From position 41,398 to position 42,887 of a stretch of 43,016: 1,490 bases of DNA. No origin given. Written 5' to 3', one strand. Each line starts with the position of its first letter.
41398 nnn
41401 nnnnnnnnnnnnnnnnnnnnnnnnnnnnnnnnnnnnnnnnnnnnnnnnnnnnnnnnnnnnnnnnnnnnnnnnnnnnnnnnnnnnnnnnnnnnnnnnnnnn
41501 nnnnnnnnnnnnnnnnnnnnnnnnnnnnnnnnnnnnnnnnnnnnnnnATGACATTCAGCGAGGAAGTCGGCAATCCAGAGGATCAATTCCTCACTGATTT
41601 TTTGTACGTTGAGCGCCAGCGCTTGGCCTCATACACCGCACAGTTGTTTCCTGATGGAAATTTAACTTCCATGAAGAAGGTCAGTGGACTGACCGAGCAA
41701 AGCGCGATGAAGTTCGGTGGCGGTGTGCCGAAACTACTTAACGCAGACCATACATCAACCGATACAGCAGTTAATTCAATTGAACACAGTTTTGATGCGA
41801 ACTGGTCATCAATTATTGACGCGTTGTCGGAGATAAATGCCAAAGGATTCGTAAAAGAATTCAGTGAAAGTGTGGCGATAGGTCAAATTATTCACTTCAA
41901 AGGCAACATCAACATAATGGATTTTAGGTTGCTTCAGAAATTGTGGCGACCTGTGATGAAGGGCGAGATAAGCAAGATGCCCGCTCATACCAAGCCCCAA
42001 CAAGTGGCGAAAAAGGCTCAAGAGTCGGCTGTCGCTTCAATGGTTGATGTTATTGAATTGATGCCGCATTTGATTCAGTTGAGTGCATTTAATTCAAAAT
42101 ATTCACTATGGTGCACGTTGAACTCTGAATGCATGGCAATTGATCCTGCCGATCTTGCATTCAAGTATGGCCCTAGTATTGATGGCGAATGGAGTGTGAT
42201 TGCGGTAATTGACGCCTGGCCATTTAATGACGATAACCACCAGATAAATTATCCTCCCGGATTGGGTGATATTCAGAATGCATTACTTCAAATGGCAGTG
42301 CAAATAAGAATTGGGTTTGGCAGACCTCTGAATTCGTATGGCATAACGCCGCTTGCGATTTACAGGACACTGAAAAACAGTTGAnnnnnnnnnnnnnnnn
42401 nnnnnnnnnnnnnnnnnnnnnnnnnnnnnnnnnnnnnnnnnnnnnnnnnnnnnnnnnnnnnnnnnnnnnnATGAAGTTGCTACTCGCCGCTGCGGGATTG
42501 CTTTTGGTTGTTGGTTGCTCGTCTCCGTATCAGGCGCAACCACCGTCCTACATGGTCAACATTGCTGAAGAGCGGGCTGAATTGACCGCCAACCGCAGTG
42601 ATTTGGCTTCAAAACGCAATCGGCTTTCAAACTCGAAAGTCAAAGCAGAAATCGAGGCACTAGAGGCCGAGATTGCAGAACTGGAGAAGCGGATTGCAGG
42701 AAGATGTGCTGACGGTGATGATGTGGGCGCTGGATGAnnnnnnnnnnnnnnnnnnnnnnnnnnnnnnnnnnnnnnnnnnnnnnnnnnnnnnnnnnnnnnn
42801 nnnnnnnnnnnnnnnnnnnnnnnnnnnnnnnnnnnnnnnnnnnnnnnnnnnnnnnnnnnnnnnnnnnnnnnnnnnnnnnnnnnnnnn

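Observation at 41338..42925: Low-GC three-gene island inserted between the head-morphogenesis and capsid genes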

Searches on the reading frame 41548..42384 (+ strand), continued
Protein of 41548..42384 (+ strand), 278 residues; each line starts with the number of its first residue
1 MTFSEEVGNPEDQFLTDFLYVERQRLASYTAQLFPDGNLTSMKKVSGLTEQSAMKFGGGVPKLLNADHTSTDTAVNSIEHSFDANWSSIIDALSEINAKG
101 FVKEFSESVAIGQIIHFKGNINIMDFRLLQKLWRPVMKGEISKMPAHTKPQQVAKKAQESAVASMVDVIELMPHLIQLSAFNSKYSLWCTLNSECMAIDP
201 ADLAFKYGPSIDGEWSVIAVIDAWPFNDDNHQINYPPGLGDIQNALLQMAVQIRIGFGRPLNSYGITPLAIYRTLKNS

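Call 74: find_encoding_contigs(protein=P0006, flank=10000, max_places=4)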
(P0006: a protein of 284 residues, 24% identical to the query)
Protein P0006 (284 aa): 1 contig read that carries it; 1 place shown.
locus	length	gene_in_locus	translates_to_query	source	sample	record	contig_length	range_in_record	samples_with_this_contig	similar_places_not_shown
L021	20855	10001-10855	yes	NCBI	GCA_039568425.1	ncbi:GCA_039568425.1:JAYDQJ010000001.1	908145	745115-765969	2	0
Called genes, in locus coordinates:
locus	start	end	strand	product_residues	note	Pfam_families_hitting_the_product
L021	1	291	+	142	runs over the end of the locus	-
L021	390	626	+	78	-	-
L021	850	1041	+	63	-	-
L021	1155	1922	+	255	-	PF20356:DUF6651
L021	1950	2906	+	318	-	PF20036:Gp13-like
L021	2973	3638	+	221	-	PF10281:Ish1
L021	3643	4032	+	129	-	-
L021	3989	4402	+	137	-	-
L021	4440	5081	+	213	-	-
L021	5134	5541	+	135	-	-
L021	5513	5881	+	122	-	-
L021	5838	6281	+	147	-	-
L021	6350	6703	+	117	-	-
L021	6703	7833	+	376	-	PF25670:Phage_tail_C_2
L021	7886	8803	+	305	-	PF18906:Phage_tube_2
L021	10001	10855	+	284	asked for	-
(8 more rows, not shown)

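Call 75: find_encoding_contigs(protein=P0008, flank=10000, max_places=3)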
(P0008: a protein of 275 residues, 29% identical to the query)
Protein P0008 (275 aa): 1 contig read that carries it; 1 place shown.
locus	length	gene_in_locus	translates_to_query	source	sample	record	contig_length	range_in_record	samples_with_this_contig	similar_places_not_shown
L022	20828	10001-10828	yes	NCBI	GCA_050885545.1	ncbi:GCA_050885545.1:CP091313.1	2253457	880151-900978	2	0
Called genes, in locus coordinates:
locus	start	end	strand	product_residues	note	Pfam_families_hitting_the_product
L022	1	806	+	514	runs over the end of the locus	PF04233:Phage_Mu_F (weak)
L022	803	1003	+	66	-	-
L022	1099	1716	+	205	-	-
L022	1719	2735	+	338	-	-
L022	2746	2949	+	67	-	-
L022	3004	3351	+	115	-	-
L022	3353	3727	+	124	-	-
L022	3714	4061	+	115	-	-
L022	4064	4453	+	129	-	PF13554:Phage_tail_terminator_5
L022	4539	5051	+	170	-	PF09669:Phage_pRha, PF10549:ORF11CD3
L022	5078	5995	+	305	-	PF18906:Phage_tube_2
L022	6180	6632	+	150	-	-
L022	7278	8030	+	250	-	-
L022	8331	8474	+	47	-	PF10547:P22_AR_N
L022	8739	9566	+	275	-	PF10547:P22_AR_N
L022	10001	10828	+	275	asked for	PF19952:DUF6414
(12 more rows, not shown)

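Call 80: search_protein_representatives(alignment_id=A2)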
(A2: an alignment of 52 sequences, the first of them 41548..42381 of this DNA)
Query: 52 sequences, 274 profile positions. Proteins with E-value up to 0.001 (for the whole library): 1345; up to 1e-10: 953; up to 1e-30: 456. The best 150 are listed.
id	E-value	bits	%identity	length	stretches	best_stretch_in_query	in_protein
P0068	7.0e-110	383.0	-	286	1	1-273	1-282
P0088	2.4e-107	374.7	-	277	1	1-273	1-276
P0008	1.4e-101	355.8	-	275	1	1-272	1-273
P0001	1.3e-81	290.3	-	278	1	4-272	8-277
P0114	4.0e-80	285.4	-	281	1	2-272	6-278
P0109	1.4e-79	283.7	-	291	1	1-273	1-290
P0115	2.7e-78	279.4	-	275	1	1-270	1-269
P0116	4.1e-78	278.8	-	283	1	2-272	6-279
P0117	2.5e-75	269.7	-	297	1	4-270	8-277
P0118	8.8e-75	267.9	-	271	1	2-270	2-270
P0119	1.6e-74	267.1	-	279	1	2-273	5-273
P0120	3.1e-74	266.1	-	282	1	1-272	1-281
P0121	1.3e-73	264.1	-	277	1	1-273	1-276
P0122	2.4e-73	263.2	-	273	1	2-273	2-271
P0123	2.7e-73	263.0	-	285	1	1-272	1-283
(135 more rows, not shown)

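Call 82: search_protein_families(library=padloc, alignment_id=A6, max_evalue=0.01)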
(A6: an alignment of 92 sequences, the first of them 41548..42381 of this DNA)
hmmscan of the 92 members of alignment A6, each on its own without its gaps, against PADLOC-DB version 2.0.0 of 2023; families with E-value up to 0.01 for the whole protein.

A. member 1, window:41548-42381:+ (278 aa): 0 families

B. families by the number of members that match (of 92 scanned): 1 family
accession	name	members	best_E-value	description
PDLC02375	Stk2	1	0.0017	-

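Call 83: search_protein_families(library=pfam, alignment_id=A6, max_evalue=0.001)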
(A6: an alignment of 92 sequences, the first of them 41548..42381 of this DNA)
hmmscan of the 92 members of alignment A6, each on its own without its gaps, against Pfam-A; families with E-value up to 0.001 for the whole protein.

A. member 1, window:41548-42381:+ (278 aa): 0 families

B. families by the number of members that match (of 92 scanned): 1 family
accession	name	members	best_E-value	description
PF19952.5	DUF6414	68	2.9e-14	Domain of unknown function (DUF6414)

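Call 94: search_protein_families(library=padloc, proteins=[L008:1915-2904:-], max_evalue=0.01)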
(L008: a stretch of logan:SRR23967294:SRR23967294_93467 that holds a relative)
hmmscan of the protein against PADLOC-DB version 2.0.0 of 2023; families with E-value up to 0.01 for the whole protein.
L008:1915-2904:- (329 aa): 0 families

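Call 96: search_protein_families(library=pfam, proteins=[L008:1915-2904:-], max_evalue=0.01)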
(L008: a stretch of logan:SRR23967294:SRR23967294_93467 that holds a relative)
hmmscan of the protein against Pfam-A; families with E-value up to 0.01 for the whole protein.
L008:1915-2904:- (329 aa): 0 families

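Call 107: search_dna_similar(query=window:41548-42384:+, collection=plasmids, mode=protein, max_rows=15)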
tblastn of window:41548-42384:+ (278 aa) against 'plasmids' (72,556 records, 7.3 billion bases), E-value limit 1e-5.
Records with a match: 1; places in all: 1; records where one place covers at least 80% of the query: 1.
Best place of each record, by identity: <60% 1.
By first word of the organism name: Klebsiella 1.
By predicted mobility (MOB-suite, as given by PLSDB): non-mobilizable 1.
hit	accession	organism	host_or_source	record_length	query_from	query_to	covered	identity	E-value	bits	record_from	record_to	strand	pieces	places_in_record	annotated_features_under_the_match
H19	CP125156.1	Klebsiella pneumoniae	-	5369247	15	275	94%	32.7%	3e-27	148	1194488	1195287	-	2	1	hypothetical protein (x3)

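Call 108: get_annotated_region(hit=H19, flank=7000)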
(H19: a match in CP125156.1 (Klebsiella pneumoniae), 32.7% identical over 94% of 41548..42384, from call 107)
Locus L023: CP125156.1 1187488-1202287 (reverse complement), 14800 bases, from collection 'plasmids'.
description: Klebsiella pneumoniae strain 176 plasmid unnamed2, complete sequence
organism: Klebsiella pneumoniae (NCBI taxid 573)
taxonomy: Bacteria; Pseudomonadota; Gammaproteobacteria; Enterobacterales; Enterobacteriaceae; Klebsiella; Klebsiella pneumoniae
host: -; source: -; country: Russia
typing (MOB-suite, as given by PLSDB): non-mobilizable; mating-pair formation MPF_T
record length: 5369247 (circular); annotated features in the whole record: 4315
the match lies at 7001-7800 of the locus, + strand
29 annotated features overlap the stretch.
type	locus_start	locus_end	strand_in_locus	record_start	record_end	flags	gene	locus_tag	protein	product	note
CDS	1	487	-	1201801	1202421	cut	-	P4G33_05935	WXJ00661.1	hypothetical protein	-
CDS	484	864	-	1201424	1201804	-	-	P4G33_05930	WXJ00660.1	HNH endonuclease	-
CDS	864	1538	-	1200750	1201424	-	-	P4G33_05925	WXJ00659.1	ead/Ea22-like family protein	-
CDS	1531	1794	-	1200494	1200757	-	-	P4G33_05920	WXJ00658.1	DUF4752 family protein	-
CDS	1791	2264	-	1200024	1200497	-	-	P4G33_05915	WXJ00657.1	hypothetical protein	-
CDS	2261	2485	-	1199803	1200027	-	-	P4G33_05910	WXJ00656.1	hypothetical protein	-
CDS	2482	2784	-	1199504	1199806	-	-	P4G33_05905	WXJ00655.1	helix-turn-helix domain-containing protein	-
CDS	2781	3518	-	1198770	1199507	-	-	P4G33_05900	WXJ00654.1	replication protein P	-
CDS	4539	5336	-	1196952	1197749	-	-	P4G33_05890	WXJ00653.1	DNA-binding protein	-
CDS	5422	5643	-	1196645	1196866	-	-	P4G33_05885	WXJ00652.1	CII family transcriptional regulator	-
CDS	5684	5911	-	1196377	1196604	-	-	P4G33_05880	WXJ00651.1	helix-turn-helix domain-containing protein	-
CDS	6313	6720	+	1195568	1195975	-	-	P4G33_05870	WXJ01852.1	S24 family peptidase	-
CDS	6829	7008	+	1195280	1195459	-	-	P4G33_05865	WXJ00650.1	hypothetical protein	-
CDS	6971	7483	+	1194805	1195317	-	-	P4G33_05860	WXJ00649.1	hypothetical protein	-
CDS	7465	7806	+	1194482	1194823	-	-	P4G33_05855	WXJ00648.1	hypothetical protein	-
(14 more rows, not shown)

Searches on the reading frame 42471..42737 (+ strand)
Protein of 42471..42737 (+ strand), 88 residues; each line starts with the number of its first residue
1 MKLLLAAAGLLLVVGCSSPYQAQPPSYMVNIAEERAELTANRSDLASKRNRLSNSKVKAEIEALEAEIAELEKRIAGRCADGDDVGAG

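Call 7: search_protein_families(library=pfam, proteins=[window:42471-42737:+], max_evalue=0.1)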
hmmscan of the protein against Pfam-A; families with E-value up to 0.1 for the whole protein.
window:42471-42737:+ (88 aa): 7 families
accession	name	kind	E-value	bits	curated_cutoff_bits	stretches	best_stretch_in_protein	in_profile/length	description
PF16326.10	ABC_tran_CTD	-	0.013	16.1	32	1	56-76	5-25/69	ABC transporter C-terminal domain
PF04977.20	DivIC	-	0.013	15.7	28.9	1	48-75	13-40/80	Septum formation initiator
PF25243.1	WAV3_C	-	0.033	14.4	39.1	0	36-74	27-68/76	E3 ubiquitin-protein ligase WAV3-like, C-terminal domain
PF10925.13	DUF2680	-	0.047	14.3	25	0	58-75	6-23/57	Protein of unknown function (DUF2680)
PF09325.15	Vps5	-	0.047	13.7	27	1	30-77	49-96/236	Vps5 C terminal like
PF08898.15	DUF1843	-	0.08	14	23.3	0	54-72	33-51/52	Domain of unknown function (DUF1843)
PF07352.17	Phage_Mu_Gam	-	0.09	13.2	28.3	0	29-76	9-55/149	Bacteriophage Mu Gam like protein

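Call 8: search_protein_families(library=phrogs, proteins=[window:42471-42737:+], max_evalue=0.1)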
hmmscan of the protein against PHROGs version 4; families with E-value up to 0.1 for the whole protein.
window:42471-42737:+ (88 aa): 12 families
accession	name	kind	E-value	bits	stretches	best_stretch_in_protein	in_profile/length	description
phrog_18718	-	unknown function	0.0018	19.9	1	28-74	54-102/123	-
phrog_34555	-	unknown function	0.0078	17.8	1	30-78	70-116/137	-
phrog_3335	-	unknown function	0.0088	17.1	1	52-75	22-45/56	-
phrog_250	-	unknown function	0.011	15.9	1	31-74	152-188/367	-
phrog_5050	-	unknown function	0.018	16.3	1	34-81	21-73/132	-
phrog_4854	-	unknown function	0.02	16.2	1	1-69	1-69/86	-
phrog_77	-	DNA, RNA and nucleotide metabolism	0.02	14.4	1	32-75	731-779/967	SbcC-like subunit of palindrome specific endonuclease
phrog_2101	-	unknown function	0.025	16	1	38-75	114-151/194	-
phrog_530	-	head and packaging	0.049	13.8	1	33-74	234-273/390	head maturation protease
phrog_16511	-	unknown function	0.064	14.9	1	11-76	9-69/89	-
phrog_95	-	integration and excision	0.065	12.8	1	32-76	453-506/651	integrase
phrog_9415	-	unknown function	0.099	13.5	0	30-81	83-130/168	-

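Call 9: search_protein_families(library=padloc, proteins=[window:42471-42737:+], max_evalue=1)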
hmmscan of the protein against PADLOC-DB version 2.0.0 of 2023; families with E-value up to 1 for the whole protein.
window:42471-42737:+ (88 aa): 1 family
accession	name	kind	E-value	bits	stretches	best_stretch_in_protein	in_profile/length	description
PDLC03867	LmuB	-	0.0098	12.4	1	31-77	213-259/605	-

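Call 27: search_protein_families(library=ncbifam, proteins=[window:42471-42737:+], max_evalue=1)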
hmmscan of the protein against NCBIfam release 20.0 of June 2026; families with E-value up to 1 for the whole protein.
window:42471-42737:+ (88 aa): 12 families
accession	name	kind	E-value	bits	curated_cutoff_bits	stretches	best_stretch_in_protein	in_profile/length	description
NF045487.1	ASRP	equivalog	0.0021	16.7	300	1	31-75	123-172/593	archaea-specific SMC-related protein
NF040598.1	Ala_zip_lipo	subfamily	0.019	15.5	43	1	2-67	4-70/90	Lpp/OprI family alanine-zipper lipoprotein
NF033216.1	lipo_YgdI_YgdR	subfamily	0.035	14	42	1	3-21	6-24/71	YgdI/YgdR family lipoprotein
TIGR03042.1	PS_II_psbQ_bact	equivalog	0.041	13.7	106.9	1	3-53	7-53/142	photosystem II protein PsbQ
NF052612.1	sll0565_fam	equivalog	0.042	14.3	50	1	33-75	29-71/106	sll0565 family protein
NF033928.1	alph_xenorhab_A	subfamily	0.064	12.5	125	1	37-76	158-198/339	alpha-xenorhabdolysin family binary toxin subunit A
NF046041.1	holin_NGO1622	hypoth_equivalog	0.076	13.5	75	1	24-73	25-64/89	NGO1622 family putative holin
NF008413.0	PRK11239.1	equivalog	0.092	12.6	321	1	46-77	177-208/215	hypothetical protein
NF010518.0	PRK13922.13-3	equivalog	0.12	11.5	385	1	36-75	57-97/295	rod shape-determining protein MreC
NF052504.1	sll1863_fam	domain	0.17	12.1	35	1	55-80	7-32/93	sll1863 family stress response protein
NF033919.1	PA2779_fam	subfamily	0.17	12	40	1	6-76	5-72/123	PA2779 family protein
TIGR01554.3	major_cap_HK97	equivalog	0.24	10.5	27.5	1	32-77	5-50/385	phage major capsid protein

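Call 63: find_homologous_proteins(query=window:42471-42737:+, max_evalue=0.01)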
Query window:42471-42737:+ (88 aa): 3 proteins with E <= 0.01 among 48 candidates.
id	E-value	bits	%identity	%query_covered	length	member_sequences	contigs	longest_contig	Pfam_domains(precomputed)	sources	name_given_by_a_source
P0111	2.3e-47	176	100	100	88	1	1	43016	-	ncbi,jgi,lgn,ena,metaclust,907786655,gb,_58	metaclust:\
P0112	3.2e-27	112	77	69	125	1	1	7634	-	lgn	-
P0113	1.8e-20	90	71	85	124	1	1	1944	-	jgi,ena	-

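Call 64: find_encoding_contigs(protein=P0112, flank=8000, max_places=3)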
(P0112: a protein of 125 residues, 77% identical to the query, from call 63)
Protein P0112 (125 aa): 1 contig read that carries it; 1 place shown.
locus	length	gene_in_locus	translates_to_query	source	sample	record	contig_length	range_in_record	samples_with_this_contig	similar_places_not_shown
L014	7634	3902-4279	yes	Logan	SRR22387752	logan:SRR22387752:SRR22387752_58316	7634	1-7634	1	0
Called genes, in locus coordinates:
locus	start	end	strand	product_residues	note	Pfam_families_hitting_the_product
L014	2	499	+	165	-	?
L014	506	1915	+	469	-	-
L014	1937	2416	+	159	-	PF11195:Tad2-like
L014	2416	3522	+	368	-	-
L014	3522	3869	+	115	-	-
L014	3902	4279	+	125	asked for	-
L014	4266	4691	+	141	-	PF00565:SNase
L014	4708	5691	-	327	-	-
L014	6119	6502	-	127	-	PF03869:Arc (weak)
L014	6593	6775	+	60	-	PF22513:FitA-like_RHH (weak)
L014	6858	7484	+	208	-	PF10547:P22_AR_N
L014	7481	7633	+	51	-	?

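Call 65: find_encoding_contigs(protein=P0113, flank=3000, max_places=3)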
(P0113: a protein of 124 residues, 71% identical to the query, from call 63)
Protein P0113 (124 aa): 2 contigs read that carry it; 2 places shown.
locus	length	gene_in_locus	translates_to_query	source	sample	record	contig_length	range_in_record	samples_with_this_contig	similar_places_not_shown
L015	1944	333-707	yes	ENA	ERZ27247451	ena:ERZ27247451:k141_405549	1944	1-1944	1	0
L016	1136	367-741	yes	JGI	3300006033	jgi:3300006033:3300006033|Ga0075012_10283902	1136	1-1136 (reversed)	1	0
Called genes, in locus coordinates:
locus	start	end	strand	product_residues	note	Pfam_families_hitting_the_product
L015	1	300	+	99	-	?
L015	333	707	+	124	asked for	-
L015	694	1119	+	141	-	PF00565:SNase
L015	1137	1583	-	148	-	PF03869:Arc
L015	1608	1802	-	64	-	-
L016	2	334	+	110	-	?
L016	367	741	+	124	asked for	-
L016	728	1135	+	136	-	?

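Call 94: search_protein_families(library=padloc, proteins=[L014:4708-5691:-], max_evalue=0.01)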
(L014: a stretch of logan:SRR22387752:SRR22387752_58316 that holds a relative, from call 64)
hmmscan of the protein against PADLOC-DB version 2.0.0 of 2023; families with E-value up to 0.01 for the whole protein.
L014:4708-5691:- (327 aa): 3 families
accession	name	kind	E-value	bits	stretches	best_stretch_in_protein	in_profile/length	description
PDLC04024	PD-T4-10_B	-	2.7e-42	143.5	1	3-322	16-344/353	-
PDLC04025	PD-T4-10_B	-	9.8e-27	92.1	1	115-321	20-231/244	-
PDLC04026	PD-T4-10_B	-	2.2e-19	68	1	121-320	150-354/367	-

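Call 96: search_protein_families(library=pfam, proteins=[P0112, L014:1937-2416:+, L014:4708-5691:-], max_evalue=0.01)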
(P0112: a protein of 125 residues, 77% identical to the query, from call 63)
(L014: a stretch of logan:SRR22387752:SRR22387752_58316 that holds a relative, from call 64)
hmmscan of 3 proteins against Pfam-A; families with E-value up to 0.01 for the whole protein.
P0112 (125 aa): 10 families
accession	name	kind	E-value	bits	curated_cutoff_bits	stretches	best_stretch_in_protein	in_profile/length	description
PF05757.16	PsbQ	-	0.0001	22.9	26.9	1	3-93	46-132/204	Oxygen evolving enhancer protein 3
PF16326.10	ABC_tran_CTD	-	0.00049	20.7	32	1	54-86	3-35/69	ABC transporter C-terminal domain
PF14362.11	DUF4407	-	0.00065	19.5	31.3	1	31-93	179-246/297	Domain of unknown function (DUF4407)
PF13600.11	DUF4140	-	0.0013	19.6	27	1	40-90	47-96/98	N-terminal domain of unknown function (DUF4140)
PF01166.23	TSC22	-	0.0017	18.9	30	1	57-80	12-35/57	TSC-22/dip/bun family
PF06810.17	Phage_scaffold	-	0.0017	18.8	35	1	36-95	41-102/170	Phage capsid assembly scaffolding protein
PF03114.23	BAR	-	0.0044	17.2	28.5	1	27-72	134-172/234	BAR domain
PF04977.20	DivIC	-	0.0056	16.9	28.9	1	52-92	17-58/80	Septum formation initiator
PF14257.11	DUF4349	-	0.0068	16.2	27.7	0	55-115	125-184/213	Domain of unknown function (DUF4349)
PF05667.16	CCDC22_CC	-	0.01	15.5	39.2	0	38-93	197-253/477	CCDC22 protein coiled-coil region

L014:1937-2416:+ (159 aa): 1 family
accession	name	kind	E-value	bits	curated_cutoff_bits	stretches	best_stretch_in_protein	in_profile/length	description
PF11195.14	Tad2-like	-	1.8e-25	89.7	25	1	76-158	1-73/73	Thoeris anti-defense 2-like domain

L014:4708-5691:- (327 aa): 0 families
